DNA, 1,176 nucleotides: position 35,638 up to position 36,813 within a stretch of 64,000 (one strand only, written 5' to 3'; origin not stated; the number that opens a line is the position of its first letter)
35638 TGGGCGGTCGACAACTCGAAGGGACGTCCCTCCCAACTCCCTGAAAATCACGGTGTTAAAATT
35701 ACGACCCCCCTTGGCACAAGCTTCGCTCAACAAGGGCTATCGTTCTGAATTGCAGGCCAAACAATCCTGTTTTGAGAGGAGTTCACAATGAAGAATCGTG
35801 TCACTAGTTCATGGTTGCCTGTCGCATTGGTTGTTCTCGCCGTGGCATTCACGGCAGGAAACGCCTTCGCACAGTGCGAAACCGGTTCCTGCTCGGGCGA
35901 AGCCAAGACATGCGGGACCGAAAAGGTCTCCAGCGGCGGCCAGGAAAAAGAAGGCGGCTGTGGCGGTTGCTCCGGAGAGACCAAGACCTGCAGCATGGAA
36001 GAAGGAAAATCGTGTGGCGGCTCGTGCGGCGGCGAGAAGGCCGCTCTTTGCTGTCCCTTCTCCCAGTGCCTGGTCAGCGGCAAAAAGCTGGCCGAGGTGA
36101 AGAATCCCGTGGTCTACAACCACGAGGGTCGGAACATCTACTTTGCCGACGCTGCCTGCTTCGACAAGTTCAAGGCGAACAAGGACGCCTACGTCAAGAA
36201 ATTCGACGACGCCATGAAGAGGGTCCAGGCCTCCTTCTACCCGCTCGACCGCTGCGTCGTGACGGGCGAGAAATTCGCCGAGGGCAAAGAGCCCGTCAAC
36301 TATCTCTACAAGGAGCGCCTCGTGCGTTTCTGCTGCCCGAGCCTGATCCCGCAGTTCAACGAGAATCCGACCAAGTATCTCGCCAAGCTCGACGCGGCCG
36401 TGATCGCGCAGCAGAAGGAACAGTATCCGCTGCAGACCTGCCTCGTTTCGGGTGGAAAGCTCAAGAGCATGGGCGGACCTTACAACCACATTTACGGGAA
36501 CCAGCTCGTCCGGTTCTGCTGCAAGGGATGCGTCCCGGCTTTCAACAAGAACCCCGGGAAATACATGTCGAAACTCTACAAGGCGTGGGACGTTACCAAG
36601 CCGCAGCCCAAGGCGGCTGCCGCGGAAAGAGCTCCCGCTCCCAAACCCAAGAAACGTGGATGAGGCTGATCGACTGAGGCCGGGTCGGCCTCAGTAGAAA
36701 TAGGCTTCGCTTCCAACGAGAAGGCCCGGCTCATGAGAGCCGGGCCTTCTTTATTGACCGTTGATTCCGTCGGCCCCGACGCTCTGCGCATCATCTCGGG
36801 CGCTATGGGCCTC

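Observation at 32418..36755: Sigma-54 two-component system followed by a near-consensus -24/-12 promoter and a secreted triple-YHS, Cys-rich metal-binding protein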

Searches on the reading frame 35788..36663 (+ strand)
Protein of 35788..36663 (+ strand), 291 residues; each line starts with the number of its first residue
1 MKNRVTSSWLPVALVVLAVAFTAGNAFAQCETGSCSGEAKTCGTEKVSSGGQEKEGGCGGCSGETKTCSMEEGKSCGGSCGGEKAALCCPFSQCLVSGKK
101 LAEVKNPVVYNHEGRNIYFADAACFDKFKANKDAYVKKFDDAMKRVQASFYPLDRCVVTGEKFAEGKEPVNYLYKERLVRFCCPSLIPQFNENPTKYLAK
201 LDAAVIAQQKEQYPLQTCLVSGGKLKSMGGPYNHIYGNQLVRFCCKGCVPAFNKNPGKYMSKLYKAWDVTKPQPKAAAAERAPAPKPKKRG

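Call 3: search_protein_families(library=pfam, proteins=[window:35788-36663:+], max_evalue=1)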
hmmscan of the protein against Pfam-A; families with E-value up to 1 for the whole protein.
window:35788-36663:+ (291 aa): 2 families
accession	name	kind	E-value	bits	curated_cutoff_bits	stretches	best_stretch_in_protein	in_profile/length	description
PF04945.19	YHS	-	8.3e-08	32.6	30.3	2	243-261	27-45/47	YHS domain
PF12156.14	ATPase-cat_bd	-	0.75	11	27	1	235-276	18-59/86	Putative metal-binding domain of cation transport ATPase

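Call 4: search_protein_families(library=ncbifam, proteins=[window:35788-36663:+], max_evalue=1)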
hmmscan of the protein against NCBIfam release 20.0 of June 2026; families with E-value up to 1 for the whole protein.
window:35788-36663:+ (291 aa): 2 families
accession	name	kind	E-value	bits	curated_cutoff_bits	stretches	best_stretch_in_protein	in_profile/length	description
NF041384.1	YHS_seleno_dom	subfamily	0.0039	17.4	70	0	160-200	15-55/113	YHS domain-containing (seleno)protein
NF004816.0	PRK06170.1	equivalog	0.17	10.5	503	1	70-96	150-176/493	amidase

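Call 8: find_homologous_proteins(query=window:35788-36663:+)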
Query window:35788-36663:+ (291 aa): 230 proteins with E <= 0.001 among 2791 candidates; the best 120 are listed.
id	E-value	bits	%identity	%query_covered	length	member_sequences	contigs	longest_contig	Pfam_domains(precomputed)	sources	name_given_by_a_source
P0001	3.7e-197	672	100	100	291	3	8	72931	PF04945.20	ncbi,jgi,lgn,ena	-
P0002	3.3e-133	462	76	93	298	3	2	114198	PF04945.20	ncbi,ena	-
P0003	3.9e-120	419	72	92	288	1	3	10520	PF04945.20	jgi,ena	-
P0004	1.4e-80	289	47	61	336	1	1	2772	PF08394.17,PF04945.20,PF24273.2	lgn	-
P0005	2.1e-75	272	49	99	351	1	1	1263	PF04945.20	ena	-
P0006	2.0e-74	269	48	59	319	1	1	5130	PF08394.17,PF04945.20,PF24273.2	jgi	jgi:YHS domain-containing protein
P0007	1.5e-73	266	42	61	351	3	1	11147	PF08394.17,PF04945.20,PF24273.2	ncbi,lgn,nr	ncbi:MAG: hypothetical protein SYC29_02290 [Planctomycetota bacterium]|nr:hypothetical protein [Plan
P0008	7.6e-72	260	44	60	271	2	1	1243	PF08394.17,PF04945.20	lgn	-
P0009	2.3e-69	252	45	63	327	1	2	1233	PF08394.17,PF04945.20,PF24273.2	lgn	-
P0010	7.4e-68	247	43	61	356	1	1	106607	PF08394.17,PF04945.20,PF24273.2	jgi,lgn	jgi:YHS domain-containing protein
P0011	5.4e-65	238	44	65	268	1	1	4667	PF04945.20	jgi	jgi:YHS domain-containing protein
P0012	7.2e-65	237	46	60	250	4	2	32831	PF08394.17,PF04945.20,PF24273.2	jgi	jgi:YHS domain-containing protein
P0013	8.1e-64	234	41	60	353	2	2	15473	PF08394.17,PF04945.20,PF24273.2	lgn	-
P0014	2.0e-63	233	43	61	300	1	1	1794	PF08394.17,PF04945.20,PF24273.2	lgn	-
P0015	6.6e-62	228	46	60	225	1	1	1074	PF08394.17,PF04945.20,PF24273.2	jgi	-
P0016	1.6e-60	223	54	67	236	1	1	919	PF04945.20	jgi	jgi:YHS domain-containing protein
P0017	2.8e-60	222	42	64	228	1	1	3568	PF08394.17,PF04945.20,PF24273.2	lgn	-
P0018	6.0e-60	221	49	64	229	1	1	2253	PF08394.17,PF04945.20,PF11494.14,PF24273.2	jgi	-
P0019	1.1e-59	220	43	61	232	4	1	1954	PF08394.17,PF12156.15,PF04945.20,PF24273.2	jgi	jgi:YHS domain-containing protein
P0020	4.2e-59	218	41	61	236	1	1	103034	PF08394.17,PF04945.20,PF24273.2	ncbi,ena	-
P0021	5.9e-59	218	49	58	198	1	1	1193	PF08394.17,PF12156.15,PF04945.20,PF24273.2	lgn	-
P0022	9.4e-59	217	41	67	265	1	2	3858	PF08394.17,PF04945.20,PF24273.2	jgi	-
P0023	1.9e-58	216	42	55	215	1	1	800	PF08394.17,PF24273.2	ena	-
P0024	2.4e-58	216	47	60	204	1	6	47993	PF08394.17,PF04945.20,PF24273.2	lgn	-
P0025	3.2e-58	215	49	66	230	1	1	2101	PF08394.17,PF04945.20,PF24273.2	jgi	-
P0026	3.4e-58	215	47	69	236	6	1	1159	PF08394.17,PF04945.20,PF11494.14,PF24273.2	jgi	-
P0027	4.3e-58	215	42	60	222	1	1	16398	PF04945.20,PF24273.2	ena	-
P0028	6.9e-58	214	53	63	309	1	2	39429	PF04945.20,PF24273.2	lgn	-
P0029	7.0e-58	214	44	68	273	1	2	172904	PF04945.20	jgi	jgi:YHS domain-containing protein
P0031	3.2e-57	212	44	60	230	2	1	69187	PF08394.17,PF04945.20,PF24273.2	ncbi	-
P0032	6.6e-57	211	48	69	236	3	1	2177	PF08394.17,PF04945.20,PF11494.14,PF24273.2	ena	-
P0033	1.4e-55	207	41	60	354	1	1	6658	PF08394.17,PF04945.20,PF24273.2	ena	-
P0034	1.8e-55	206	45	61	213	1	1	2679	PF04945.20,PF24273.2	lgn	-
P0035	2.3e-55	206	51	68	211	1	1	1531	PF04945.20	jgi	jgi:YHS domain-containing protein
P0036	9.1e-55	204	41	62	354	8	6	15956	PF08394.17,PF04945.20,PF24273.2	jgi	jgi:YHS domain-containing protein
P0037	1.5e-54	203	43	62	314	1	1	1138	PF08394.17,PF04945.20,PF24273.2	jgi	jgi:hypothetical protein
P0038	1.9e-54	203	40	61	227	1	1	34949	PF08394.17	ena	-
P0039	3.9e-54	202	51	59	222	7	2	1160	PF08394.17,PF12156.15,PF04945.20,PF24273.2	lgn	-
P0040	2.0e-53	200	46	66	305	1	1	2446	PF08394.17,PF04945.20,PF24273.2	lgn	-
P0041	7.4e-53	198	45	60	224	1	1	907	PF08394.17,PF04945.20,PF11494.14,PF24273.2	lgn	-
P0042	1.0e-52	197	49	64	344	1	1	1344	PF04945.20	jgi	jgi:YHS domain-containing protein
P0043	1.4e-52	197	43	62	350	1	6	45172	PF08394.17,PF04945.20,PF24273.2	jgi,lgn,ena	-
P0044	2.0e-52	196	44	61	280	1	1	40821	PF08394.17,PF04945.20,PF24273.2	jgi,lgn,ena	-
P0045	3.9e-52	195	46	60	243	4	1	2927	PF04945.20,PF24273.2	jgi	jgi:YHS domain-containing protein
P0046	6.5e-52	195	45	60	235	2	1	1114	PF08394.17,PF04945.20,PF24273.2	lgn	-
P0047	1.4e-51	194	51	58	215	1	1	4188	PF04945.20,PF24273.2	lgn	-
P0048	2.1e-51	193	43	68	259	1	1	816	PF04945.20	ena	-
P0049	2.4e-51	193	38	60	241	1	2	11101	PF08394.17,PF04945.20,PF24273.2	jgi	-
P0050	5.3e-51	192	42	64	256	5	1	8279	PF08394.17,PF04945.20,PF24273.2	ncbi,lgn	-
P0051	1.3e-50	190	45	69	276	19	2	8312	PF08394.17,PF04945.20,PF24273.2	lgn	-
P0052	1.9e-50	190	43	61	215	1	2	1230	PF04945.20,PF24273.2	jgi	jgi:YHS domain-containing protein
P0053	2.2e-50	190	48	61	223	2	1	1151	PF08394.17,PF04945.20,PF24273.2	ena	-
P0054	3.0e-50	189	47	61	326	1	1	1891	PF12156.15,PF04945.20,PF24273.2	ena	-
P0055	3.1e-50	189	46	59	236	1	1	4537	PF08394.17,PF04945.20,PF24273.2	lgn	-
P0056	3.8e-50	189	46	61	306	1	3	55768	PF08394.17,PF24273.2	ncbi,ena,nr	ncbi:MAG: hypothetical protein KDA20_05015 [Phycisphaerales bacterium]|nr:hypothetical protein [Phyc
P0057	8.8e-50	188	49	57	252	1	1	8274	PF08394.17,PF04945.20,PF24273.2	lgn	-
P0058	1.2e-49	187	47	61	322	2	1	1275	PF04945.20,PF24273.2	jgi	-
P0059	1.6e-49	187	49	60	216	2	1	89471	PF08394.17,PF04945.20,PF24273.2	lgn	-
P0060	1.9e-49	187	42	76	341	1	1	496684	PF08394.17,PF04945.20,PF24273.2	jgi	jgi:YHS domain-containing protein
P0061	2.4e-49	186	40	61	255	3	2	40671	PF04945.20,PF24273.2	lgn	-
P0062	3.1e-49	186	50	58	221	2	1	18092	PF04945.20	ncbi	-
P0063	3.5e-49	186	55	39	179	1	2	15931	PF04945.20,PF24273.2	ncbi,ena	-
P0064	8.6e-49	184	40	62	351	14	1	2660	PF08394.17,PF04945.20,PF24273.2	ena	-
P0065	1.2e-48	184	43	60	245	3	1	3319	PF04945.20,PF24273.2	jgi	-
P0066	1.3e-48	184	47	57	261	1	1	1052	PF04945.20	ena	-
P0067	1.3e-48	184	46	63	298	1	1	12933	PF04945.20,PF24273.2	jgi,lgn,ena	-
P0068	1.8e-48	183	46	67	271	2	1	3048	PF08394.17,PF04945.20,PF24273.2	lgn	-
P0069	5.4e-48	182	50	42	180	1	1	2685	PF04945.20,PF24273.2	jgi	-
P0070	6.0e-48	182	46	66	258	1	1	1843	PF08394.17,PF04945.20,PF24273.2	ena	-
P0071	1.4e-47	180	46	60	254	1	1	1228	PF08394.17,PF04945.20,PF24273.2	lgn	-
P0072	1.6e-47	180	46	65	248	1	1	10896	PF08394.17,PF12156.15,PF04945.20,PF24273.2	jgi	jgi:YHS domain-containing protein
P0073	1.9e-47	180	40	60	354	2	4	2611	PF08394.17,PF04945.20,PF24273.2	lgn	-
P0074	1.9e-47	180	46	65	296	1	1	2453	PF08394.17,PF04945.20,PF24273.2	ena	-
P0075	2.8e-47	179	48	57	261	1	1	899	PF08394.17,PF04945.20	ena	-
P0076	3.8e-47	179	47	60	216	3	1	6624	PF04945.20,PF24273.2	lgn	-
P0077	4.5e-47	179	46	57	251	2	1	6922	PF04945.20,PF24273.2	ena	-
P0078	5.5e-47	179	38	69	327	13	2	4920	PF08394.17,PF04945.20,PF24273.2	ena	-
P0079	6.5e-47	178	47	59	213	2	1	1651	PF04945.20,PF24273.2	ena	-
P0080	1.3e-46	177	47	61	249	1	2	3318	PF08394.17,PF04945.20,PF24273.2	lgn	-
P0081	2.3e-46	176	40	60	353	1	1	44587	PF08394.17,PF04945.20,PF24273.2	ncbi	-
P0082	2.4e-46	176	48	60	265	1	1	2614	PF08394.17,PF04945.20,PF24273.2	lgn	-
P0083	2.6e-46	176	46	60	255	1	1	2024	PF04945.20,PF24273.2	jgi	jgi:YHS domain-containing protein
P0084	5.0e-46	175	50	59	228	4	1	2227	PF08394.17,PF04945.20,PF24273.2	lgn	-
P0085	5.9e-46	175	42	69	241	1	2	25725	PF08394.17,PF04945.20,PF24273.2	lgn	-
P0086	7.5e-46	175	38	68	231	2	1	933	PF04945.20,PF24273.2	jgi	-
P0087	9.3e-46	175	41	62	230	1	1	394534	PF08394.17,PF04945.20,PF24273.2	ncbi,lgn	-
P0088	9.7e-46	174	40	57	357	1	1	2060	PF08394.17,PF12156.15,PF04945.20,PF24273.2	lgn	-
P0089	1.7e-45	174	46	61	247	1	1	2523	PF08394.17,PF04945.20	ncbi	-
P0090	2.6e-45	173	45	57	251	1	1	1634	PF04945.20,PF24273.2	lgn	-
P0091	4.8e-45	172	39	75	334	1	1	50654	PF08394.17,PF04945.20,PF11494.14,PF24273.2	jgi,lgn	-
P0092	5.2e-45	172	46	61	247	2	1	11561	PF08394.17,PF04945.20,PF24273.2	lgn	-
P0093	6.1e-45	172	41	60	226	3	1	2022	PF08394.17,PF04945.20,PF24273.2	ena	-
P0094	6.9e-45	172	49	59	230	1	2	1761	PF08394.17,PF04945.20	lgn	-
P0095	8.9e-45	171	43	61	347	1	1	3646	PF12156.15,PF04945.20,PF24273.2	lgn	-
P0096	1.6e-44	170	43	60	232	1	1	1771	PF08394.17,PF04945.20,PF24273.2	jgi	-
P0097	1.7e-44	170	43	61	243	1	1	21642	PF04945.20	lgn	-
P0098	1.8e-44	170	44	61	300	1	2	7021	PF04945.20,PF24273.2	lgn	-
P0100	2.5e-44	170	42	67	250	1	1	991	PF04945.20,PF24273.2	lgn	-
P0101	3.7e-44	169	41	65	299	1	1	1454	PF04945.20,PF24273.2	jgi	jgi:YHS domain-containing protein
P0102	5.8e-44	169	45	61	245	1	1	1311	PF08394.17,PF04945.20,PF24273.2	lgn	-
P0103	6.2e-44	169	44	60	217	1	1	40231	PF08394.17,PF04945.20,PF24273.2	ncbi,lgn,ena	-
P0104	7.4e-44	168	34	66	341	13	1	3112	PF04945.20,PF24273.2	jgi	-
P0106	1.5e-43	167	45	65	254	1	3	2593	PF08394.17,PF04945.20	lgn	-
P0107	1.5e-43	167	45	60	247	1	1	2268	PF08394.17,PF04945.20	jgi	jgi:YHS domain-containing protein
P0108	1.8e-43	167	45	59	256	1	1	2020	PF08394.17,PF04945.20,PF02375.24,PF24273.2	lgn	-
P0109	3.0e-43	166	47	59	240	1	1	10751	PF08394.17,PF04945.20,PF24273.2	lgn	-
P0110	3.4e-43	166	46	59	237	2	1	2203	PF04945.20,PF24273.2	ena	-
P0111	3.5e-43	166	45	64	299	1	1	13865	PF08394.17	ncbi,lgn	-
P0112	5.9e-43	165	48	57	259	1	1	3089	PF08394.17,PF04945.20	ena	-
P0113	1.1e-42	164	45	59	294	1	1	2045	PF08394.17,PF04945.20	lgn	-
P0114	1.2e-42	164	40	71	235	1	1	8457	PF08394.17,PF04945.20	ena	-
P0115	3.4e-42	163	40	61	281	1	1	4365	PF08394.17,PF04945.20,PF24273.2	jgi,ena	-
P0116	3.4e-42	163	45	60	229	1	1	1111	PF08394.17,PF04945.20,PF24273.2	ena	-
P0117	4.5e-42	162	45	60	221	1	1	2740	PF04945.20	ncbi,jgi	ncbi:MAG: hypothetical protein ACYTAF_17065 [Planctomycetota bacterium]|jgi:YHS domain-containing pr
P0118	6.4e-42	162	36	59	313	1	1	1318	PF08394.17,PF04945.20,PF24273.2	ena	-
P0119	7.0e-42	162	35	68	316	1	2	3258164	PF08394.17,PF04945.20,PF24273.2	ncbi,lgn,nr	ncbi:MAG: hypothetical protein ED559_04125 [Phycisphaera sp.]|nr:MAG: hypothetical protein ED559_041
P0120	7.9e-42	162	43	58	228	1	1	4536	PF08394.17,PF04945.20,PF24273.2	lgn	-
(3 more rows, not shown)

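Call 9: find_encoding_contigs(protein=P0002, flank=8000, max_places=3)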
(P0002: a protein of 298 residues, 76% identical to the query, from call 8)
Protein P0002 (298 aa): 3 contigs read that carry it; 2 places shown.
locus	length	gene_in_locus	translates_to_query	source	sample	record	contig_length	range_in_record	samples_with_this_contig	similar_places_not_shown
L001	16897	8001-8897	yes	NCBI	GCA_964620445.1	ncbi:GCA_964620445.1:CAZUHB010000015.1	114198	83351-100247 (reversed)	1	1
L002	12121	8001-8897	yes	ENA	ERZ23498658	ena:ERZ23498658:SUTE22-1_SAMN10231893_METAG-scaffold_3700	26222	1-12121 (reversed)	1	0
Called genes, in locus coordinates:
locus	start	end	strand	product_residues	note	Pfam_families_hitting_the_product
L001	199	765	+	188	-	-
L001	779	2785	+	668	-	PF13231:PMT_2 (weak)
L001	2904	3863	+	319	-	PF10672:Methyltrans_SAM, PF05175:MTS, PF03602:Cons_hypoth95 (weak)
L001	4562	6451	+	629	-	PF02743:dCache_1 (weak), PF00512:HisKA, PF02518:HATPase_c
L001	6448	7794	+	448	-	PF00072:Response_reg, PF00158:Sigma54_activat, PF14532:Sigma54_activ_2, PF07728:AAA_5 (weak), PF25601:AAA_lid_14, PF02954:HTH_8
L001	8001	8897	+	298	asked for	PF04945:YHS (faint)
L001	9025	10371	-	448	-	PF01120:Alpha_L_fucos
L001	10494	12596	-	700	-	PF00884:Sulfatase, PF01663:Phosphodiest (weak), PF01676:Metalloenzyme, PF13088:BNR_2 (faint)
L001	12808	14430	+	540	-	PF03313:SDH_alpha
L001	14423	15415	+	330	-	PF02423:OCD_Mu_crystall, PF01488:Shikimate_DH (weak)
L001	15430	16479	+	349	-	PF05544:Pro_racemase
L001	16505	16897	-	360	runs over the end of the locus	PF00657:Lipase_GDSL (faint), PF13472:Lipase_GDSL_2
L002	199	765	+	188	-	-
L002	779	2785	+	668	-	PF13231:PMT_2 (weak)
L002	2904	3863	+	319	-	PF10672:Methyltrans_SAM, PF05175:MTS, PF03602:Cons_hypoth95 (weak)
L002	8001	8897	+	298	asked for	PF04945:YHS (faint)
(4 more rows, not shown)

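Call 10: find_encoding_contigs(protein=P0003, flank=8000, max_places=3)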
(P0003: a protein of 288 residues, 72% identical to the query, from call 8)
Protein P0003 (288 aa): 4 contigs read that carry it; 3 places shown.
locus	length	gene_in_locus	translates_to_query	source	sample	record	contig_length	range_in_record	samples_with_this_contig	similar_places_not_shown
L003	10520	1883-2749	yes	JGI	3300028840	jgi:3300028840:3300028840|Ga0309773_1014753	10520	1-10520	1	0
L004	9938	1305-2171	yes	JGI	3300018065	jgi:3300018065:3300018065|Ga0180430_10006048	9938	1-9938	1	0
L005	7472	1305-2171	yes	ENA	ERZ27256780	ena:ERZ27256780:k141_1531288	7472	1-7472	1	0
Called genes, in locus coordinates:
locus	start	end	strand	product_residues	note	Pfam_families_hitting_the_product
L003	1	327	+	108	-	?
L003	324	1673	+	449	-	PF00072:Response_reg, PF00158:Sigma54_activat, PF14532:Sigma54_activ_2, PF07728:AAA_5 (weak), PF25601:AAA_lid_14, PF02954:HTH_8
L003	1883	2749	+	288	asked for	PF04945:YHS (faint)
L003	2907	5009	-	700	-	PF00884:Sulfatase, PF01663:Phosphodiest (weak), PF01676:Metalloenzyme, PF13088:BNR_2 (faint)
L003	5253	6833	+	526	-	PF03313:SDH_alpha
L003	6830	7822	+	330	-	PF02423:OCD_Mu_crystall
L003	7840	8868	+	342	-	PF05544:Pro_racemase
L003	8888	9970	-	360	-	PF00657:Lipase_GDSL (faint), PF13472:Lipase_GDSL_2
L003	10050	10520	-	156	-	?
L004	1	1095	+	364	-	?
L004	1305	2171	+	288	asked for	PF04945:YHS (faint)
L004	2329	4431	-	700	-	PF00884:Sulfatase, PF01663:Phosphodiest (weak), PF01676:Metalloenzyme, PF13088:BNR_2 (faint)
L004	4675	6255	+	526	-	PF03313:SDH_alpha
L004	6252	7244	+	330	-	PF02423:OCD_Mu_crystall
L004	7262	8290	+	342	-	PF05544:Pro_racemase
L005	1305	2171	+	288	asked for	PF04945:YHS (faint)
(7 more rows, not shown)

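Call 17: find_related_loci(query=A3, collection=genome_contigs, flank=7000)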
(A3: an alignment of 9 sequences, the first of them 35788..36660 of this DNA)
Query A3 (291 aa) in genome_contigs; peptide patterns used: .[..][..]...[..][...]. (x = any residue, [..] = any of these).
172 stretches matched a pattern; 152 encode a relative of the query (tblastn E <= 1e-3); the best 80 are kept; 79 distinct loci.
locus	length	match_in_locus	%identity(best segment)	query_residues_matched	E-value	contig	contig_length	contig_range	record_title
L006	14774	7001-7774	76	1-271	3e-134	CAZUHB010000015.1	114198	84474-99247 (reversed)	MAG TPA_asm: uncultured Phycisphaerales bacterium isolate binchicken_co97_479 genome assembly, contig: NODE_432_length_1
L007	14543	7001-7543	52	87-267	1e-60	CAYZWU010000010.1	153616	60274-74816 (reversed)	MAG TPA_asm: uncultured Phycisphaerales bacterium isolate binchicken_co147_420 genome assembly, contig: NODE_154_length_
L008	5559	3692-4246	51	83-266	1e-56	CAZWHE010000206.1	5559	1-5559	MAG TPA_asm: uncultured Phycisphaerales bacterium isolate binchicken_co65_83 genome assembly, contig: NODE_51082_length_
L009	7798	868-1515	45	48-265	2e-56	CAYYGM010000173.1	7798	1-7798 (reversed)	MAG TPA_asm: uncultured Phycisphaeraceae bacterium isolate SRP193661_co1_220 genome assembly, contig: NODE_9339_length_7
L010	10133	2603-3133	49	90-266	8e-55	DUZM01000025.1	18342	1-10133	MAG TPA_asm: Candidatus Hydrogenedentota bacterium isolate MAG_17963_hgd_111 Ga0180437_10005036, whole genome shotgun se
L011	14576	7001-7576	47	90-284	1e-54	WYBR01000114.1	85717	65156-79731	MAG: Vicinamibacteraceae bacterium isolate PLA1 k127_574243, whole genome shotgun sequence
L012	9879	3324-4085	42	74-267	2e-53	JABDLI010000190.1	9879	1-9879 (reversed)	MAG: Phycisphaerales bacterium isolate SS_bin_71 k127_1704144, whole genome shotgun sequence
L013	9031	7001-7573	46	77-275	4e-53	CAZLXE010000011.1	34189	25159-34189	MAG TPA_asm: uncultured Isosphaeraceae bacterium isolate binchicken_co275_114 genome assembly, contig: NODE_1327_length_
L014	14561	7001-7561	50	90-263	5e-52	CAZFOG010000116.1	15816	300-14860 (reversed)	MAG TPA_asm: uncultured Nitrospiraceae bacterium isolate SRP192927_co6_479 genome assembly, contig: NODE_8606_length_158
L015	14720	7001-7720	43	90-267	7e-51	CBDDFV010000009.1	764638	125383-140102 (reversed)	MAG: Phycisphaerales bacterium isolate e08524e6-72c2-4009-ade9-8bacfec4bf15 genome assembly, contig: contig_9, whole gen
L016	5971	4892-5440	44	91-267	1e-50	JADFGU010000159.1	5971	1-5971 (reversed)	MAG: Planctomycetota bacterium isolate B31T1B8 B31T1B8_NODE29424, whole genome shotgun sequence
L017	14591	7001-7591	45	90-275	1e-50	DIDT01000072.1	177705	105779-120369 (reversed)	MAG TPA_asm: Phycisphaerales bacterium UBA5793 UBA5793_contig_287, whole genome shotgun sequence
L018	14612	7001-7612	43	90-281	3e-50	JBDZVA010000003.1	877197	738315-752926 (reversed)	MAG: Planctomycetaceae bacterium isolate PE_seawater30 NODE_3_length_877197, whole genome shotgun sequence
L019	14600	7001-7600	46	90-267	6e-50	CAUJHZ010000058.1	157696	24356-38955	MAG: Planctomycetota bacterium isolate KLAP200 genome assembly, contig: KLAP200_19754, whole genome shotgun sequence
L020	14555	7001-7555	44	91-275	3e-49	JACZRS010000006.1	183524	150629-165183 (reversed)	MAG: Planctomycetota bacterium isolate B104T1B8 B104T1B8_NODE60, whole genome shotgun sequence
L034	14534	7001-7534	46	90-266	2e-45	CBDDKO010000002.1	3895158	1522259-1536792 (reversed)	MAG: Phycisphaeraceae bacterium isolate 5c304ce6-e799-4196-a782-46aad2a31026 genome assembly, contig: contig_2, whole ge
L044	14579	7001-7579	41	77-266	2e-42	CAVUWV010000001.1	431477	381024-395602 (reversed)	MAG: Candidatus Hydrogenedentes bacterium isolate MFD05684.bin.2.193 genome assembly, contig: contig_10191, whole genome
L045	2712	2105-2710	50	15-266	2e-42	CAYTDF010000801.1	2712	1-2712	MAG TPA_asm: uncultured bacterium isolate SRP308112_co1_364 genome assembly, contig: NODE_81461_length_2712_cov_2.789989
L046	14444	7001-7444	49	90-287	1e-41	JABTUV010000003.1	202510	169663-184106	MAG: bacterium isolate H5_UNCL2 seq003, whole genome shotgun sequence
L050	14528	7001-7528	50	96-266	2e-52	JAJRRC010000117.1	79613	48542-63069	MAG: Planctomycetota bacterium isolate Dive100_bin2.50 k141_1145573, whole genome shotgun sequence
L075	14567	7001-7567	36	90-266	2e-33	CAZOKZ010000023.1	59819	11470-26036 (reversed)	MAG TPA_asm: uncultured Candidatus Sumerlaeota bacterium isolate SRP304446_co1_162 genome assembly, contig: NODE_307_len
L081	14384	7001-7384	44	90-266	3e-30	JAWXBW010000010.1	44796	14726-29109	MAG: Blastochloris sp. isolate MP7G1.168 k99_413929, whole genome shotgun sequence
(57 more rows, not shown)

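Call 27: search_solved_structures(query=A2, max_evalue=1, show_alignments=2)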
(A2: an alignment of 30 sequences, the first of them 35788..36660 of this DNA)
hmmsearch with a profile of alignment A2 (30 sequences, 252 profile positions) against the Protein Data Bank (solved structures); distinct sequences matched with E-value up to 1: 5.
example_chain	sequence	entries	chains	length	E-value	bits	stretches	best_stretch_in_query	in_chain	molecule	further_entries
2inp_A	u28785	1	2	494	0.17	14.3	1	59-98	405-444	Phenol hydroxylase component phN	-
3u52_A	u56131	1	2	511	0.18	14.2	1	59-98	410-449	Phenol hydroxylase component phN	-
2inn_A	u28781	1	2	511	0.18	14.2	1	59-98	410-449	Phenol hydroxylase component phN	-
6z6f_D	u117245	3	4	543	0.45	12.9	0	41-107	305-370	HDA1 complex subunit 3,HDA1 complex subunit 3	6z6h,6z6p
6z6o_D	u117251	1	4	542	0.69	12.3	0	43-107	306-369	HDA1 complex subunit 3,HDA1 complex subunit 3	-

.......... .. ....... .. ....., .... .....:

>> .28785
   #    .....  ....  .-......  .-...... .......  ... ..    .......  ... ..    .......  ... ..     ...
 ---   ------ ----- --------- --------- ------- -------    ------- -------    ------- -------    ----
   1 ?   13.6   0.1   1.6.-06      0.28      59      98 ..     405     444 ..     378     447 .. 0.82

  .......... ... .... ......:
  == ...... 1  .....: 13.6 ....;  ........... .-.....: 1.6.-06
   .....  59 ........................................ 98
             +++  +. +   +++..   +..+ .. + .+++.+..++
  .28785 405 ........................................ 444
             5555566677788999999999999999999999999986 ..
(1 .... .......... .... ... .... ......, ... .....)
